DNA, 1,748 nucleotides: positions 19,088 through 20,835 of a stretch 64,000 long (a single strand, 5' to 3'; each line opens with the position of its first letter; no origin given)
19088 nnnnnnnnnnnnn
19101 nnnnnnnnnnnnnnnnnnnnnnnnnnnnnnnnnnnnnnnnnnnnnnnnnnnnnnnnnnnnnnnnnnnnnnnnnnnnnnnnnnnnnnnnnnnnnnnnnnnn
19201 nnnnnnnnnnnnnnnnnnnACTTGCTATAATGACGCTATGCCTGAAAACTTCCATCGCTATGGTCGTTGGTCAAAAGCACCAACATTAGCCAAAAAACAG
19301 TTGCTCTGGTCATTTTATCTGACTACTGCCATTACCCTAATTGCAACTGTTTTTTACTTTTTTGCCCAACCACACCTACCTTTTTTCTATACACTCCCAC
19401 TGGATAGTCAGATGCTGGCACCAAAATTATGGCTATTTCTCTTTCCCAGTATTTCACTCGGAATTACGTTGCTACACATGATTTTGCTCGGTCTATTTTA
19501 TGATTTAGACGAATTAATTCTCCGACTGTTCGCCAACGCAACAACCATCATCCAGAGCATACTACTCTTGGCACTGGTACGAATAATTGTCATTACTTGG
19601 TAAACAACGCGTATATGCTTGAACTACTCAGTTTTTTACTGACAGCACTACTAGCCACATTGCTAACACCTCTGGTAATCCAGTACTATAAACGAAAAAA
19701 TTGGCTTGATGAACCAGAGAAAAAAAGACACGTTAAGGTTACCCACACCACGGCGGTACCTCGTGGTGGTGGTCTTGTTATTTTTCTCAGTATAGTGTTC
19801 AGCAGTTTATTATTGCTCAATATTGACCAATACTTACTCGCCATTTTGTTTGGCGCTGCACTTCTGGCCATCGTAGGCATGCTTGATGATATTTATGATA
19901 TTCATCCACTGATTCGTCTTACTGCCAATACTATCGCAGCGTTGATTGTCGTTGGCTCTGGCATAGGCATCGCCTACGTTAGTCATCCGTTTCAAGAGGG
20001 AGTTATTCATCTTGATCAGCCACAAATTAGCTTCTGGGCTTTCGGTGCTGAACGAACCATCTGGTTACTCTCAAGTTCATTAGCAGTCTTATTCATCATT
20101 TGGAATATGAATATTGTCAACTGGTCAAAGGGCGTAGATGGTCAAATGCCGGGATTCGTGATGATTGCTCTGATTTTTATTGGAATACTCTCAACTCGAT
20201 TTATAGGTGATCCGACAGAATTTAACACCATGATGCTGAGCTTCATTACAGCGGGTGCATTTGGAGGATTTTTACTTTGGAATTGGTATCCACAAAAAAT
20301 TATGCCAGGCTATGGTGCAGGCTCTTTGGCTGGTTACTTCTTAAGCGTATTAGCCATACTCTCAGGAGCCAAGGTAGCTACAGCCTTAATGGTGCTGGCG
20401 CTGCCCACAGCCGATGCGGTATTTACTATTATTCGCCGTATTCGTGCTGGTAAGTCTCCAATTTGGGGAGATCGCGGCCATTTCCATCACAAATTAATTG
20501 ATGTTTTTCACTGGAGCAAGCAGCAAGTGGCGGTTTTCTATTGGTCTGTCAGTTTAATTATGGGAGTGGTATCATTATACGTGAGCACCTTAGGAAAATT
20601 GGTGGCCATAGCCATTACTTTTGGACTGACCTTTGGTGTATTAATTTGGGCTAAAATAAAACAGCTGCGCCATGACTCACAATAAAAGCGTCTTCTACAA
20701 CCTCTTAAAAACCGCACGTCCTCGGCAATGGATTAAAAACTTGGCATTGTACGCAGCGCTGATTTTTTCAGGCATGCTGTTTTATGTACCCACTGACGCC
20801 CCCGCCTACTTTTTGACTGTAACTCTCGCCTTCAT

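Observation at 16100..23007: Seven-gene co-directional lipid-linked glycan assembly operon (GT2-QxxRW, GT-C, WecA-like, DPPR-synthase-like UbiA, GT39)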

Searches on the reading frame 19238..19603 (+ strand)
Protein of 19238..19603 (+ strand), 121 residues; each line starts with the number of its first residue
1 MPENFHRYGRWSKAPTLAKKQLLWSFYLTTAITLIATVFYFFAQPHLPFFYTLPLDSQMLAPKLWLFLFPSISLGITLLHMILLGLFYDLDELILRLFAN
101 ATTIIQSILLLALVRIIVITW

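Call 4: search_protein_families(library=pfam, proteins=[window:19238-19603:+], max_evalue=0.01)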
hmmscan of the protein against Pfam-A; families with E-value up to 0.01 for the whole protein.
window:19238-19603:+ (121 aa): 0 families

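Call 5: search_protein_families(library=ncbifam, proteins=[window:19238-19603:+], max_evalue=0.01)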
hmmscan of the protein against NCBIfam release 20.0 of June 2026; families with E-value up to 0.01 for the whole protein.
window:19238-19603:+ (121 aa): 0 families

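Call 50: search_protein_families(library=pfam, proteins=[window:19238-19603:+], max_evalue=10)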
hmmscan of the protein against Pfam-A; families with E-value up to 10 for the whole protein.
window:19238-19603:+ (121 aa): 1 family
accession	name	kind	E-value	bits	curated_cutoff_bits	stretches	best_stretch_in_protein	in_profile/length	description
PF17119.10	MMU163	-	0.13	11.9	26.6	1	44-71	30-57/253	Mitochondrial protein up-regulated during meiosis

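Call 59: search_solved_structures(query=A4, max_evalue=10)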
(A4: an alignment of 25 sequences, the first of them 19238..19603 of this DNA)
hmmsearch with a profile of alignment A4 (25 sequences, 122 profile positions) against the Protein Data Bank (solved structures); distinct sequences matched with E-value up to 10: 1.
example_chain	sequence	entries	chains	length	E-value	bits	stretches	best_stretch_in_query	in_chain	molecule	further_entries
8a22_BF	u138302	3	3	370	0.11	16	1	36-91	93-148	mS107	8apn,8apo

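Call 60: search_protein_families(library=pfam, alignment_id=A4, max_evalue=1)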
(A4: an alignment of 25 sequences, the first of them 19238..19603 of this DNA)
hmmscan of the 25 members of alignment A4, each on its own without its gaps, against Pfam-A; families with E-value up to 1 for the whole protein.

A. member 1, window:19238-19603:+ (121 aa): 1 family
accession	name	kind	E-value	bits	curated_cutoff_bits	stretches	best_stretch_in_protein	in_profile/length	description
PF17119.10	MMU163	-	0.13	11.9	26.6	1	44-71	30-57/253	Mitochondrial protein up-regulated during meiosis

B. families by the number of members that match (of 25 scanned): 8 families
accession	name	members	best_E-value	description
PF07853.16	DUF1648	1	0.0015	Domain of unknown function (DUF1648)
PF03896.21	TRAP_alpha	1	0.019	Translocon-associated protein (TRAP), alpha subunit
PF16959.10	Collectrin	1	0.087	Renal amino acid transporter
PF18390.7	GlgX_C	1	0.091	Glycogen debranching enzyme C-terminal domain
PF00654.25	Voltage_CLC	1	0.1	Voltage gated chloride channel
PF17119.10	MMU163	1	0.13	Mitochondrial protein up-regulated during meiosis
PF22323.1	Aq_1974-like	1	0.28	Uncharacterised protein aq_1974-like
PF19510.5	DUF6044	1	0.99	Protein of unknown function (DUF6044)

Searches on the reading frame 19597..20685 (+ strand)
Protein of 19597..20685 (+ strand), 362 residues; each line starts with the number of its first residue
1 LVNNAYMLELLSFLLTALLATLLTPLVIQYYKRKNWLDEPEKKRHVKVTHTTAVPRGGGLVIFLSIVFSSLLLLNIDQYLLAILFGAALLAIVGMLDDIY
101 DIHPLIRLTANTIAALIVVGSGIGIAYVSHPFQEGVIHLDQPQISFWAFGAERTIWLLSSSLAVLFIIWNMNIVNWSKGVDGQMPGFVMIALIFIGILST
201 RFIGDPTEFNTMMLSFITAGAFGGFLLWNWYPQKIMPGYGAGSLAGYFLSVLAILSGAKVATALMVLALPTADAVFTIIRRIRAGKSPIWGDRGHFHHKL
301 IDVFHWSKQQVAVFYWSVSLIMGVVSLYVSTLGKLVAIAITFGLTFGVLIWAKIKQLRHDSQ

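Call 4: search_protein_families(library=pfam, proteins=[window:19597-20685:+], max_evalue=0.01)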
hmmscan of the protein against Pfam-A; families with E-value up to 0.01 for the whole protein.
window:19597-20685:+ (362 aa): 1 family
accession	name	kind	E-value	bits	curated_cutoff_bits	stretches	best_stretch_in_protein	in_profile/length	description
PF00953.26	Glycos_transf_4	-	2.7e-22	79.9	27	1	81-256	2-159/160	Glycosyl transferase family 4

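Call 5: search_protein_families(library=ncbifam, proteins=[window:19597-20685:+], max_evalue=0.01)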
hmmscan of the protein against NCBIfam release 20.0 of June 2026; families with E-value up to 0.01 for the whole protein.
window:19597-20685:+ (362 aa): 3 families
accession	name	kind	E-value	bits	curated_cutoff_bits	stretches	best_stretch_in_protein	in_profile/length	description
TIGR02380.1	ECA_wecA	exception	5.3e-18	65.3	326.05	1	34-330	25-309/346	UDP-N-acetylglucosamine--undecaprenyl-phosphate N-acetylglucosaminephosphotransferase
NF053644.1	MraY_archaea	equivalog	5.4e-15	55.6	450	2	157-327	180-340/340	pseudomurein biosynthesis MraY family phospho-N-acetylmuramoyl-pentapeptide-transferase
TIGR00445.1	mraY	equivalog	1.1e-11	44.8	192.05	1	26-328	7-316/321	phospho-N-acetylmuramoyl-pentapeptide-transferase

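Call 18: search_solved_structures(query=window:19597-20685:+, max_evalue=0.01, show_alignments=1)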
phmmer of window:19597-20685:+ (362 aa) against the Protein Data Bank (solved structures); distinct sequences matched with E-value up to 0.01: 1.
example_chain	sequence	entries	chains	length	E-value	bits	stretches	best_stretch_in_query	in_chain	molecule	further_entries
5jnq_A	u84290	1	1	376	2.2e-08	36.8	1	5-326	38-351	Phospho-N-acetylmuramoyl-pentapeptide-transferase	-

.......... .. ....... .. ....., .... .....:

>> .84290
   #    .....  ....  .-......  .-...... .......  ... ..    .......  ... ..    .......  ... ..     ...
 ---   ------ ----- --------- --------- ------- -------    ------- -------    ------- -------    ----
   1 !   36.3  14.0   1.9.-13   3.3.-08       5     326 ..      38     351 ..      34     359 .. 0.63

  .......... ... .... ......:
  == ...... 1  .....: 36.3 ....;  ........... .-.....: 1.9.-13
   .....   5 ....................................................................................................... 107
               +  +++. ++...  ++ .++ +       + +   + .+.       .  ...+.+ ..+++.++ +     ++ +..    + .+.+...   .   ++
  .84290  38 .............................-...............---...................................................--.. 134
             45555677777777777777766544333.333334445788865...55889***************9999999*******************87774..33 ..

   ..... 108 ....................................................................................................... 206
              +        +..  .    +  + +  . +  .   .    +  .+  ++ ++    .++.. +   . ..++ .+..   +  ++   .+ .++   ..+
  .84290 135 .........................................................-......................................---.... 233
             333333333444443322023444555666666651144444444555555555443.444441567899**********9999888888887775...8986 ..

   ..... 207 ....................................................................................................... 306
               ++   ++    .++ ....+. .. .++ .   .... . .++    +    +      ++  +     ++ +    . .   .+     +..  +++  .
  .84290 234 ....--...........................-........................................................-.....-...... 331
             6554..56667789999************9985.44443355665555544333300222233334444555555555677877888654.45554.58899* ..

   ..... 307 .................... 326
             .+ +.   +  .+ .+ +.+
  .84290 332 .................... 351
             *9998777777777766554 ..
